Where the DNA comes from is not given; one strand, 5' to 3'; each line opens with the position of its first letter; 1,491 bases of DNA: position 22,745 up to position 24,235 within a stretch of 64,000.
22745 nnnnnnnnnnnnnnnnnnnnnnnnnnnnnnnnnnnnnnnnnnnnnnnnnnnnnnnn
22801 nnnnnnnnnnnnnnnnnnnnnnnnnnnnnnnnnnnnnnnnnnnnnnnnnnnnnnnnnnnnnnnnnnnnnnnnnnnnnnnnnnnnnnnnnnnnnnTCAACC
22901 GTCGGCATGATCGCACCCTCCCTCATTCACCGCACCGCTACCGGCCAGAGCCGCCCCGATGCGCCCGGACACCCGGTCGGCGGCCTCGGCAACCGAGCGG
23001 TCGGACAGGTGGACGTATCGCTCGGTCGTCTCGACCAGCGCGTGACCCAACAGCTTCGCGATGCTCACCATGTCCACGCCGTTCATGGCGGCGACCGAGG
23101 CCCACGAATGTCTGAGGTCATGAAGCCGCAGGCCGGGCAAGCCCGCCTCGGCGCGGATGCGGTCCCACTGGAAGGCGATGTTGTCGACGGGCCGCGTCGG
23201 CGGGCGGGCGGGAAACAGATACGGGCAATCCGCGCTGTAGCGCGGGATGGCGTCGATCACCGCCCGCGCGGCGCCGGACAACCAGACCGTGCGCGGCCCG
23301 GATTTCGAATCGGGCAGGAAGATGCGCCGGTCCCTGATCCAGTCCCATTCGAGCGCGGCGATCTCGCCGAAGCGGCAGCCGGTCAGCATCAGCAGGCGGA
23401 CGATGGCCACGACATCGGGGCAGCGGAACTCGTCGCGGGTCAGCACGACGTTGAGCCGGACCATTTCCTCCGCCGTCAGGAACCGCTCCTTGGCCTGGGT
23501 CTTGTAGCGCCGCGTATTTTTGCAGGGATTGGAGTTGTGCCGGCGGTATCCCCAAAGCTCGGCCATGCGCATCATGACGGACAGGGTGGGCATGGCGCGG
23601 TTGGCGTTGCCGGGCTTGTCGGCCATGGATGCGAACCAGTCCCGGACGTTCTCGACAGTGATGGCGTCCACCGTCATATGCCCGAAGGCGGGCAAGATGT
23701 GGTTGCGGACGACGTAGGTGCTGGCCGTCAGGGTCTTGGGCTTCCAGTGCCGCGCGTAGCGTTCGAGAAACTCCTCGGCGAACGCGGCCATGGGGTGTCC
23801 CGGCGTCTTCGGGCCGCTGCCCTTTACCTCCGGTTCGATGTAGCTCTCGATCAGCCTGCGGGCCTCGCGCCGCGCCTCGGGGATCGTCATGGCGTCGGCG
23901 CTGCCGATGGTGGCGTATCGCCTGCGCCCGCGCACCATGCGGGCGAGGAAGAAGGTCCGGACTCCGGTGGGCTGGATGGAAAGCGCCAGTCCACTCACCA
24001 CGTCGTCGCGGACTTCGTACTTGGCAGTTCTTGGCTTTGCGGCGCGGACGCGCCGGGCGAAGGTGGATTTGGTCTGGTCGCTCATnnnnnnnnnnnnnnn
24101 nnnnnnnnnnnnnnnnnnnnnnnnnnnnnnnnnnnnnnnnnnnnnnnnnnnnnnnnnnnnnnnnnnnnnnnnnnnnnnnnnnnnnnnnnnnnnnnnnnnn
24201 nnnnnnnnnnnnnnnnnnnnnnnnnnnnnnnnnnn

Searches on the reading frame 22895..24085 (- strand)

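Call 47: search_protein_families(library=pfam, proteins=[window:22895-24085:-], max_evalue=0.00001)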
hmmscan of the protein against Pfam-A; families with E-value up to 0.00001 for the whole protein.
window:22895-24085:- (396 aa): 4 families
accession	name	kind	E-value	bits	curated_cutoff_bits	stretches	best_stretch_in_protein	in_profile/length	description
PF00589.27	Phage_integrase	-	1.9e-19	70.5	27.1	1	202-362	2-170/172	Phage integrase family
PF14659.12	Phage_int_SAM_3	-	1.5e-12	48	22.6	1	102-152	5-55/58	Phage integrase, N-terminal SAM-like domain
PF13356.12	Arm-DNA-bind_3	-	3.3e-08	34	27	1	11-80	4-68/83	Arm DNA-binding domain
PF22022.2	Phage_int_M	-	1.3e-07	32.2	27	1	101-184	3-88/96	Phage integrase central domain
